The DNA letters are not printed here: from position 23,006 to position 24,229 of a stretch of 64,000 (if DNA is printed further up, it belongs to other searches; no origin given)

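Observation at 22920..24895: Low-G+C three-gene cassette inserted into an acyl-CoA operon: orphan protein + Gp49/HigB-like toxin + convergent XRE regulator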

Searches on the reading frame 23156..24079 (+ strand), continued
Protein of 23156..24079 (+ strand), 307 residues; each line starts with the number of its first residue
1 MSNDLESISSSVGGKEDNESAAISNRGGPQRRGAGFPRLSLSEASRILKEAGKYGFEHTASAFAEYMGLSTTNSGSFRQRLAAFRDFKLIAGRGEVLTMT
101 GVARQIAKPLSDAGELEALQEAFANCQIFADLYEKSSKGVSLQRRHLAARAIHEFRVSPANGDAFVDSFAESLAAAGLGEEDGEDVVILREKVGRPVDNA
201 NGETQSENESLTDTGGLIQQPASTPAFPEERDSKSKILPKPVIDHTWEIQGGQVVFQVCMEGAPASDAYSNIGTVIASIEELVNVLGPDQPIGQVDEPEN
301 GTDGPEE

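Call 39: search_protein_representatives(alignment_id=A1)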
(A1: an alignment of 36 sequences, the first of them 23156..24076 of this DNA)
Query: 36 sequences, 289 profile positions. Proteins with E-value up to 0.001 (for the whole library): 1976; up to 1e-10: 419; up to 1e-30: 150. The best 150 are listed.
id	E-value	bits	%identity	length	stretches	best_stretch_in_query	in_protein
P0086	2.7e-118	411.0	-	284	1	10-279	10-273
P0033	2.7e-117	407.7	-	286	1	5-286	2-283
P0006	1.6e-109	382.2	-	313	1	9-288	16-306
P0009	1.9e-104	365.5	-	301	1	10-287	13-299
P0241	5.8e-101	354.1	-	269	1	17-277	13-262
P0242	2.1e-98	345.7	-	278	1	7-282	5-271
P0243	1.3e-93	330.0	-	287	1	10-278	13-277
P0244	1.6e-92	326.3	-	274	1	11-283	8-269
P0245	6.7e-92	324.4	-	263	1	15-282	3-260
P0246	1.3e-90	320.2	-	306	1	8-203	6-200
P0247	2.0e-89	316.2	-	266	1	18-283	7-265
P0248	9.2e-86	304.2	-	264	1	17-285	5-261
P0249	3.2e-85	302.4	-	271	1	15-282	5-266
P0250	3.4e-84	299.1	-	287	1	5-285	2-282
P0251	2.7e-81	289.6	-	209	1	16-199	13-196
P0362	6.8e-44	166.8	-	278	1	18-274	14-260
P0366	4.7e-42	160.7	-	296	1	16-276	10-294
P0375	3.1e-35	138.4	-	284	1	13-285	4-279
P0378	4.6e-34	134.5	-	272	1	20-287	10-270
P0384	2.4e-32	128.9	-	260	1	16-269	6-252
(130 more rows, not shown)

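Call 42: search_protein_families(library=pfam, alignment_id=A4, max_evalue=0.1)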
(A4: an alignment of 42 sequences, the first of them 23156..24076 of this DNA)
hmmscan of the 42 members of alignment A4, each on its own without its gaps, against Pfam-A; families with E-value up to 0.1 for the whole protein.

A. member 1, window:23156-24076:+ (307 aa): 0 families

B. families by the number of members that match (of 42 scanned): 9 families
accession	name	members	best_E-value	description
PF06969.22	HemN_C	2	0.0015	HemN C-terminal domain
PF25213.1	HVO_A0261_N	2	0.011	HVO_A0261 N-terminal domain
PF09821.14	AAA_assoc_C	2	0.031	C-terminal AAA-associated domain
PF23871.1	DUF7226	1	0.015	Domain of unknown function (DUF7226)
PF25570.1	TPR_DENND3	1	0.017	DENND3-like, TPR repeats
PF04300.19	FBA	1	0.05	F-box associated region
PF14795.11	Leucyl-specific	1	0.055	Leucine-tRNA synthetase-specific domain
PF08949.16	PRD1_P5_C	1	0.072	Bacteriophage PRD1, spike protein P5, C-terminal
PF11895.13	Peroxidase_ext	1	0.097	Fungal peroxidase extension region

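Call 43: find_encoding_contigs(protein=P0384, flank=4000, max_places=2)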
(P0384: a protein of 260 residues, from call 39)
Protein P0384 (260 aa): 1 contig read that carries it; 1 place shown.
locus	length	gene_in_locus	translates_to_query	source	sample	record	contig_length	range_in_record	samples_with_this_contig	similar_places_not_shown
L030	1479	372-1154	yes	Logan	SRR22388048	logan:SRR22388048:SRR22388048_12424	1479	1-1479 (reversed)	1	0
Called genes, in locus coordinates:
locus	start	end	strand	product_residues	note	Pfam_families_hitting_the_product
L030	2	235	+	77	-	?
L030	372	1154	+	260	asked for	-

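Call 44: find_encoding_contigs(protein=P0375, flank=4000, max_places=2)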
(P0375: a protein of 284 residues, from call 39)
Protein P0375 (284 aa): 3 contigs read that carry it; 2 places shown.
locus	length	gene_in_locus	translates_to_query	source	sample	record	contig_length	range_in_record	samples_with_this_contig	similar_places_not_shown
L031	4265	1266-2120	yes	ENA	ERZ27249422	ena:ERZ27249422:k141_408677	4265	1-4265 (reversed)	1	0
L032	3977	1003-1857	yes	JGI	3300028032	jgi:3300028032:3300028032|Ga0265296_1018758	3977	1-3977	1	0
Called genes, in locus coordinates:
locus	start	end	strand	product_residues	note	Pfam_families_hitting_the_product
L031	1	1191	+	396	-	?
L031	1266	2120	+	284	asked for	-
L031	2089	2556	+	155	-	PF00932:LTD (weak)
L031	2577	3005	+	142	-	-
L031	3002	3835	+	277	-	-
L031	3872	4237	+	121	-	PF10083:DUF2321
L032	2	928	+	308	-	?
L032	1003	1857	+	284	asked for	-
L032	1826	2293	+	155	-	PF00932:LTD (weak)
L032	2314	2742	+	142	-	-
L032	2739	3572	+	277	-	-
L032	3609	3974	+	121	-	PF10083:DUF2321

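Call 72: find_related_loci(query=A1, collection=viral_contigs, flank=8000)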
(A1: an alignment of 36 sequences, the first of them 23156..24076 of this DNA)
Query A1 (307 aa) in viral_contigs; peptide patterns used: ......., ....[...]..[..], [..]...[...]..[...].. (x = any residue, [..] = any of these).
26 stretches matched a pattern, but none encodes a relative of the query by tblastn (E <= 1e-3).

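Call 84: find_encoding_contigs(protein=P0378, flank=4000, max_places=2)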
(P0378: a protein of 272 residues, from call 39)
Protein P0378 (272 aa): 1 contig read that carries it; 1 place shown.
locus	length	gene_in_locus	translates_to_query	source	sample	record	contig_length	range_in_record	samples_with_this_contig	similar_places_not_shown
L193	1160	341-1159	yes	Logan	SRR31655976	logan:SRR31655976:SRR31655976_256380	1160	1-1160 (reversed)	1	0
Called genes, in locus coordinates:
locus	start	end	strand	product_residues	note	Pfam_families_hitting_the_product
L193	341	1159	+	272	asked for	?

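Call 85: find_encoding_contigs(protein=P0366, flank=4000, max_places=2)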
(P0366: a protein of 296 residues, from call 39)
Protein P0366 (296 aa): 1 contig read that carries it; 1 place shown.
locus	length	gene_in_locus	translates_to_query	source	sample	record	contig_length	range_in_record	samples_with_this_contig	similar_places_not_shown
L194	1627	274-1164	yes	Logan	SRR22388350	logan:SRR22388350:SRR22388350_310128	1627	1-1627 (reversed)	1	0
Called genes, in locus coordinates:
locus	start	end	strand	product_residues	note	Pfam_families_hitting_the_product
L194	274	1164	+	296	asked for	-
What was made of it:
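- Tried and rejected: Distant A contexts therefore rest on only a few look-ups, several on contigs too short to be informative (calls 43, 84, 85).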

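Call 86: find_encoding_contigs(protein=P0362, flank=4000, max_places=2)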
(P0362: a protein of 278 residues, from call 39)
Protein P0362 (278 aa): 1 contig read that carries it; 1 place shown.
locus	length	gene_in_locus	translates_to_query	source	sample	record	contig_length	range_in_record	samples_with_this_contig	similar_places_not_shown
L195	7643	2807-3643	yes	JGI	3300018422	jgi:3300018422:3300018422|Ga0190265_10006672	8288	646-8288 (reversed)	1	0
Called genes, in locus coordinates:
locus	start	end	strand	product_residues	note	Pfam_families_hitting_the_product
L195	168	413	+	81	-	-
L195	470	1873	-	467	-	PF13784:Fic_N, PF02661:Fic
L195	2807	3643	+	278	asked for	-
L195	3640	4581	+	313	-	-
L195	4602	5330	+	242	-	-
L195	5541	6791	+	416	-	PF00067:p450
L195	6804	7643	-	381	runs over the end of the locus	PF01757:Acyl_transf_3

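Call 87: search_protein_families(library=padloc, proteins=[L195:3640-4581:+, L195:4602-5330:+, L031:2089-2556:+, L031:2577-3005:+, L031:3002-3835:+, L031:3872-4237:+, L195:2807-3643:+, L026:8863-9144:+], max_evalue=0.01)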
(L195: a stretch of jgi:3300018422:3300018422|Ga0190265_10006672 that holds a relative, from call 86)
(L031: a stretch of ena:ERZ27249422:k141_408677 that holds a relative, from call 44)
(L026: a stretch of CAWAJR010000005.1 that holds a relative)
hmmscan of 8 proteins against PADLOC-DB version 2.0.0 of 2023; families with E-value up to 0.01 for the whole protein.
L195:3640-4581:+ (313 aa): 0 families

L195:4602-5330:+ (242 aa): 2 families
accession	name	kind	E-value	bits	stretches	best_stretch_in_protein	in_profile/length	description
PDLC04589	PDC-M34A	-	3.5e-12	45.1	1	45-223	41-207/208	-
PDLC04588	PDC-M34A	-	0.0002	18.9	1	46-223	95-258/260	-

L031:2089-2556:+ (155 aa): 0 families

L031:2577-3005:+ (142 aa): 0 families

L031:3002-3835:+ (277 aa): 1 family
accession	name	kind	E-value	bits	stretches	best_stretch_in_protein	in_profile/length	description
PDLC04622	PDC-M38B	-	0.0024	15.6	0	128-186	66-124/246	-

L031:3872-4237:+ (121 aa): 0 families

L195:2807-3643:+ (278 aa): 0 families

L026:8863-9144:+ (93 aa): 0 families

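Call 88: search_protein_families(library=pfam, proteins=[L195:3640-4581:+, L195:4602-5330:+, L031:2089-2556:+, L031:2577-3005:+, L031:3002-3835:+, L026:8863-9144:+], max_evalue=0.05)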
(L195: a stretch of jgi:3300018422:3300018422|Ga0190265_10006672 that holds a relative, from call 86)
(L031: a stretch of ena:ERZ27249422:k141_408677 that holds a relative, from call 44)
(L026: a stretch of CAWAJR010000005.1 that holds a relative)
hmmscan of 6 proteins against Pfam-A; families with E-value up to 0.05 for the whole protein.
L195:3640-4581:+ (313 aa): 0 families

L195:4602-5330:+ (242 aa): 1 family
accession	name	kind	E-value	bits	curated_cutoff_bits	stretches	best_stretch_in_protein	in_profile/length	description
PF17278.7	DUF5343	-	1.6e-05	25.6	27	1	41-137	32-129/140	Family of unknown function (DUF5343)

L031:2089-2556:+ (155 aa): 2 families
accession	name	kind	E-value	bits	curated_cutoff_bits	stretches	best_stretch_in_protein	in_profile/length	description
PF00932.25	LTD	-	7.5e-07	29.9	34.3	1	24-135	22-105/109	Lamin Tail Domain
PF19913.5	WCOB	-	0.036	14.8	23.4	1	49-80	27-58/121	Wolframin C-terminal OB-fold domain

L031:2577-3005:+ (142 aa): 1 family
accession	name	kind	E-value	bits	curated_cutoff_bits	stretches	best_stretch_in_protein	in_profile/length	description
PF14060.11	DUF4252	-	0.002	18.7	23.9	1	9-61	28-77/125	Domain of unknown function (DUF4252)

L031:3002-3835:+ (277 aa): 2 families
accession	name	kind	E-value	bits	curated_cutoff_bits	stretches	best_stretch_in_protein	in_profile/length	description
PF11808.13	PhoR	-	0.044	14.6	27.1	0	21-64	6-49/86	Phosphate regulon sensor protein PhoR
PF16841.11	CBM60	-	0.048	14.6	28.2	0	209-268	30-87/91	Ca-dependent carbohydrate-binding module xylan-binding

L026:8863-9144:+ (93 aa): 0 families
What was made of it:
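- Distant A-family genes lead operons beside an N6-methyltransferase (L031) and an operon containing a PADLOC candidate defence protein, PDC-M34A (E 3.5e-12), next to Fic (calls 44, 86-88).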
